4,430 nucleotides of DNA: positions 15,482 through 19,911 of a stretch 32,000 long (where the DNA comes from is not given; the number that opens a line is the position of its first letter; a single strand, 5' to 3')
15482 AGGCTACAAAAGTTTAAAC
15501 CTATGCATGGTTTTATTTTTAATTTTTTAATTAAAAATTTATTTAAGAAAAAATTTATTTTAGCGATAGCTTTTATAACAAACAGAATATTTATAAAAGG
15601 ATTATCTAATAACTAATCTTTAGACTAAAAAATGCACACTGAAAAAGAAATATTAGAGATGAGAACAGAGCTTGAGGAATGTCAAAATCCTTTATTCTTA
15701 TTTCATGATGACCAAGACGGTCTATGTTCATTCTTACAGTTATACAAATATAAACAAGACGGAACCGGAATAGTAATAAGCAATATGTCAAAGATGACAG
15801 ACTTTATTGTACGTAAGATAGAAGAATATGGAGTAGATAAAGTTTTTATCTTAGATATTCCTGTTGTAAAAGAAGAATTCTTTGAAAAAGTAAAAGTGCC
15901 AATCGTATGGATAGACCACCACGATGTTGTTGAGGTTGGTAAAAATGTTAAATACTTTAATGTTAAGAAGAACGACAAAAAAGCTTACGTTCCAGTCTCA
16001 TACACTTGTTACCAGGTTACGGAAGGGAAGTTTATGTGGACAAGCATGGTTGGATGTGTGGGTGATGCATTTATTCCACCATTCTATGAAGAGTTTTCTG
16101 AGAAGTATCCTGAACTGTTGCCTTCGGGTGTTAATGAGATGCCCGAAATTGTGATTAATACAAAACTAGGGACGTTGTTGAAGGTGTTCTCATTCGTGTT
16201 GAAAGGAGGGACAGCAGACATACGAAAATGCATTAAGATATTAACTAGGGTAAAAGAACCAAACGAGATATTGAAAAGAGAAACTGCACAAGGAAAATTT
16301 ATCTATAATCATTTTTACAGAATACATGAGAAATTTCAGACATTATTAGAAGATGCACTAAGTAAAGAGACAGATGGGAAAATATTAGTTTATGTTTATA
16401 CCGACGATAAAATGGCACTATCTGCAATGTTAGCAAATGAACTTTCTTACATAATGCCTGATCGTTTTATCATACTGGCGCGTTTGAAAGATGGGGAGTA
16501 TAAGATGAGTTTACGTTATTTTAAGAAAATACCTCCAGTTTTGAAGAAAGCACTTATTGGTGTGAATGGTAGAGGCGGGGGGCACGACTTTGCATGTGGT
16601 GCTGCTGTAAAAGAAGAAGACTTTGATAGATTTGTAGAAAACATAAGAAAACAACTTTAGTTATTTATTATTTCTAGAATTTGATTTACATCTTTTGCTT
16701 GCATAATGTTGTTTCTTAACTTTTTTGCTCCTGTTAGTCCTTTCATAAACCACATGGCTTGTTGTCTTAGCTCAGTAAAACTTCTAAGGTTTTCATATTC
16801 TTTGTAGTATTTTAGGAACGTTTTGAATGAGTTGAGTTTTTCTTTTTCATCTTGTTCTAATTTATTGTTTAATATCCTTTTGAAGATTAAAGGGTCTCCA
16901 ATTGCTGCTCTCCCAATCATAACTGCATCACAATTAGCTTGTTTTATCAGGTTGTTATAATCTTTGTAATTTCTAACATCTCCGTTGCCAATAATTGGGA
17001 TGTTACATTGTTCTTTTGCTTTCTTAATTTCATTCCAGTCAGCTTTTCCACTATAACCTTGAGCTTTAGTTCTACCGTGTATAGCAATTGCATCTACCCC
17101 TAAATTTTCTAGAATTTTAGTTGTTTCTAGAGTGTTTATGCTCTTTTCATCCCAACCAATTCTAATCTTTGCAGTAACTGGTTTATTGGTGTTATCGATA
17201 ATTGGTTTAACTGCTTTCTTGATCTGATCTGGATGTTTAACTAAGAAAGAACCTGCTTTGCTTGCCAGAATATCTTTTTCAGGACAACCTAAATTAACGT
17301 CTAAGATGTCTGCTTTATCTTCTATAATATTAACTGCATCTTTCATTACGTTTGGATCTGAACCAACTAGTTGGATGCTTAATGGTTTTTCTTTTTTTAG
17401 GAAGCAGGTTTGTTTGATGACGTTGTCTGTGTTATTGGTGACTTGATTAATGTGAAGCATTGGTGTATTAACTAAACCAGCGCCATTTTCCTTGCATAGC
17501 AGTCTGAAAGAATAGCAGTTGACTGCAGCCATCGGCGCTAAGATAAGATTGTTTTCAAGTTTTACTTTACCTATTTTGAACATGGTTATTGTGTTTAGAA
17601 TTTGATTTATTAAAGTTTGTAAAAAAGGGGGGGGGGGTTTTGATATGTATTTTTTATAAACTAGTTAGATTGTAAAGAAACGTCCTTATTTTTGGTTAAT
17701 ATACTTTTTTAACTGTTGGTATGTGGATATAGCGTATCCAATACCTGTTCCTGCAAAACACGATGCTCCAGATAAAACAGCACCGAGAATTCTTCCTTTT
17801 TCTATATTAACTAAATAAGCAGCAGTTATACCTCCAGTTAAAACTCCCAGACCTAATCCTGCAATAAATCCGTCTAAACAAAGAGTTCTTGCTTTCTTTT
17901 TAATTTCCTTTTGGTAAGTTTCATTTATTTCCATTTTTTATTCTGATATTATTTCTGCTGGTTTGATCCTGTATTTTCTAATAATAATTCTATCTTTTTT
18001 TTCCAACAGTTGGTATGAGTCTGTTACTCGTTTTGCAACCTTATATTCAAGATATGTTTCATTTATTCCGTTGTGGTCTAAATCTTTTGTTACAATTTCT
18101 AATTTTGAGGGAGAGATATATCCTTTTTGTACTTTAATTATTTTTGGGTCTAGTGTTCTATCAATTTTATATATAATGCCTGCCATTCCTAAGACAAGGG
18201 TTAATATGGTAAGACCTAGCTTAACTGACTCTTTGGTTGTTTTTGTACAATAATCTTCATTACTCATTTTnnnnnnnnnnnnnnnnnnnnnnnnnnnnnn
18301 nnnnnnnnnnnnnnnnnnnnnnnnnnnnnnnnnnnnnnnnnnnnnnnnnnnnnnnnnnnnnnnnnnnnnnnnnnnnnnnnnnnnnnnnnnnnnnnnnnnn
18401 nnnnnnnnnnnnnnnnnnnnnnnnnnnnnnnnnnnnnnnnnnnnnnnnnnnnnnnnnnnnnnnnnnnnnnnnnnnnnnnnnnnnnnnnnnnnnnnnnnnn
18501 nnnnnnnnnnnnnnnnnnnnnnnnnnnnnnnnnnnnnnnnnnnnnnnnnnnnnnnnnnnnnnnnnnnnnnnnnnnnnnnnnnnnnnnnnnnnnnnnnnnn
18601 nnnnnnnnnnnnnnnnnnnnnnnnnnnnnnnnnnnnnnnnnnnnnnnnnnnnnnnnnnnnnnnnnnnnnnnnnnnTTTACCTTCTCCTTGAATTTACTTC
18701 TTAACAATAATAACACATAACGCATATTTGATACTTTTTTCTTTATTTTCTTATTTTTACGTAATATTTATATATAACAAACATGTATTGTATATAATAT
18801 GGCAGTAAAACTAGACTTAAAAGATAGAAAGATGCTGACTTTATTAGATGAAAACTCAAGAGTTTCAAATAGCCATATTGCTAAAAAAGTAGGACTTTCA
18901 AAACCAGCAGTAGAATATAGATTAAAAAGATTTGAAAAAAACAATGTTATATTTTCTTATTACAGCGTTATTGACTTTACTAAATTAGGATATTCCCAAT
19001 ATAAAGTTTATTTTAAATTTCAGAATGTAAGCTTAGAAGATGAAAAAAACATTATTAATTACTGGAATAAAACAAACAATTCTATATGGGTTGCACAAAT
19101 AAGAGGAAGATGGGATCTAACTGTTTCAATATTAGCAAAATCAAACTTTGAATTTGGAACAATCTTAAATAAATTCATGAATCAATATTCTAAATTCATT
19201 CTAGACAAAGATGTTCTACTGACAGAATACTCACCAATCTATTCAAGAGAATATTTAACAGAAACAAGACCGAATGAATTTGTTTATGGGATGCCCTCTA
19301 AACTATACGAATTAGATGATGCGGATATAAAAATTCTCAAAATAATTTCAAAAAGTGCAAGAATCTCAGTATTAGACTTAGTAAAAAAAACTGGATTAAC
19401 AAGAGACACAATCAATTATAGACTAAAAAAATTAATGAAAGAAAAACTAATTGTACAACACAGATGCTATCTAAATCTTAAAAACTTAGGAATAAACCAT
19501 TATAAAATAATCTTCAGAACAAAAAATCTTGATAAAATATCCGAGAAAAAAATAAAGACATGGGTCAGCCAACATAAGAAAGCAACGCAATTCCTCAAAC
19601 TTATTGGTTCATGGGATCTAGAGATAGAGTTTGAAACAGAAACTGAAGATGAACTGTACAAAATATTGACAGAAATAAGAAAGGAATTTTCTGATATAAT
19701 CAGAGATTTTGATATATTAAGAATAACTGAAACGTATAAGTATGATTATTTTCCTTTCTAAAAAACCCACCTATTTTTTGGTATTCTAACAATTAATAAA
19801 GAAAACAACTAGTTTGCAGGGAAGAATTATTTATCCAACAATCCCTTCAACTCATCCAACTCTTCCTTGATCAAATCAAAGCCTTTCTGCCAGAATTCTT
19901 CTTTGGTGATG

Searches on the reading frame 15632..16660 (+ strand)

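Call 67: search_protein_families(library=pfam, proteins=[window:15632-16660:+], max_evalue=0.001)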
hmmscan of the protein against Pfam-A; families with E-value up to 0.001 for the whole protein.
window:15632-16660:+ (342 aa): 2 families
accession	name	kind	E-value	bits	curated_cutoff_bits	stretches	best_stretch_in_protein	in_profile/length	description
PF02272.25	DHHA1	-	2.2e-09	38.1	25.9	1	250-341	3-99/102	DHHA1 domain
PF01368.27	DHH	-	3.8e-06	27.6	28.1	1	25-128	7-103/125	DHH family, N-terminal domain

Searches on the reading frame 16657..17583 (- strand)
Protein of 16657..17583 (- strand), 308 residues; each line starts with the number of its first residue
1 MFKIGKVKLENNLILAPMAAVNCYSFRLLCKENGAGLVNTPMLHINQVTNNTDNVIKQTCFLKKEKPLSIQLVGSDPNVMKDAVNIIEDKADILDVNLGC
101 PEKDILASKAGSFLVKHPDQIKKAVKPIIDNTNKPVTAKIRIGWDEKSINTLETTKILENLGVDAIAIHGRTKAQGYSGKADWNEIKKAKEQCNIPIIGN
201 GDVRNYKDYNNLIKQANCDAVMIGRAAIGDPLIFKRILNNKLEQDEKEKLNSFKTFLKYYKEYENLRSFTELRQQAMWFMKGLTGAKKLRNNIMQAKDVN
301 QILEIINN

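Call 67: search_protein_families(library=pfam, proteins=[window:16657-17583:-], max_evalue=0.001)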
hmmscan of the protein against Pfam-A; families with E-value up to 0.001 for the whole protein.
window:16657-17583:- (308 aa): 2 families
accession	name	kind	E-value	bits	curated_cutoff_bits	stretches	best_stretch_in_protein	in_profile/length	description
PF01207.24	Dus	-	3.9e-75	253.3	20.4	1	14-301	1-297/311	Dihydrouridine synthase (Dus)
PF00977.27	His_biosynth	-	4.7e-05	23.4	23.6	1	142-226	138-221/228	Histidine biosynthesis protein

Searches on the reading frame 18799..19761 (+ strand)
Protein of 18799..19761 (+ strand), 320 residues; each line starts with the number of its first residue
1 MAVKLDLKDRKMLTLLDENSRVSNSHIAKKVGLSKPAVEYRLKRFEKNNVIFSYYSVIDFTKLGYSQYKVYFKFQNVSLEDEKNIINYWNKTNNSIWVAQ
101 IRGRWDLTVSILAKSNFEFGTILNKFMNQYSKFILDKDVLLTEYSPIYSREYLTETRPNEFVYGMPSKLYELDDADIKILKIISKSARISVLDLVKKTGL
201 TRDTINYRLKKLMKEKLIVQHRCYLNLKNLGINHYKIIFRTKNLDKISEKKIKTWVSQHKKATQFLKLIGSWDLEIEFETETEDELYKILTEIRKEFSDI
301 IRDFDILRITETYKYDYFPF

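Call 67: search_protein_families(library=pfam, proteins=[window:18799-19761:+], max_evalue=0.001)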
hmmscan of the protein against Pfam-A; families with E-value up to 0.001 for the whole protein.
window:18799-19761:+ (320 aa): 9 families
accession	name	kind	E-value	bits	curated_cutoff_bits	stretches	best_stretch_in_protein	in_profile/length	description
PF13412.12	HTH_24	-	5.7e-26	90.3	21.9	2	5-51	1-47/48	Winged helix-turn-helix DNA-binding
PF13404.12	HTH_AsnC-type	-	6.7e-22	77.5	27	2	5-46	1-42/42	AsnC-type helix-turn-helix domain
PF01047.28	MarR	-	1.1e-09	38.4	24.6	1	12-51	8-47/59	MarR family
PF12802.13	MarR_2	-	3.6e-07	30.7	27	0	174-222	5-54/61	MarR family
PF01022.26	HTH_5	-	4.8e-06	26.8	22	0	177-217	5-44/47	Bacterial regulatory protein, arsR family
PF04967.18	HTH_10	-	9.2e-06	25.8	23.1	0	17-48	19-50/53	HTH DNA binding domain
PF04492.19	Phage_rep_O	-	5e-05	24.2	28.7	0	185-233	46-89/95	Bacteriophage replication protein O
PF19776.5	DUF6262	-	6.7e-05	23.5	29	0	173-233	18-79/110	Family of unknown function (DUF6262)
PF13545.12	HTH_Crp_2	-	0.00025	21.4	27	0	197-222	31-56/70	Crp-like helix-turn-helix domain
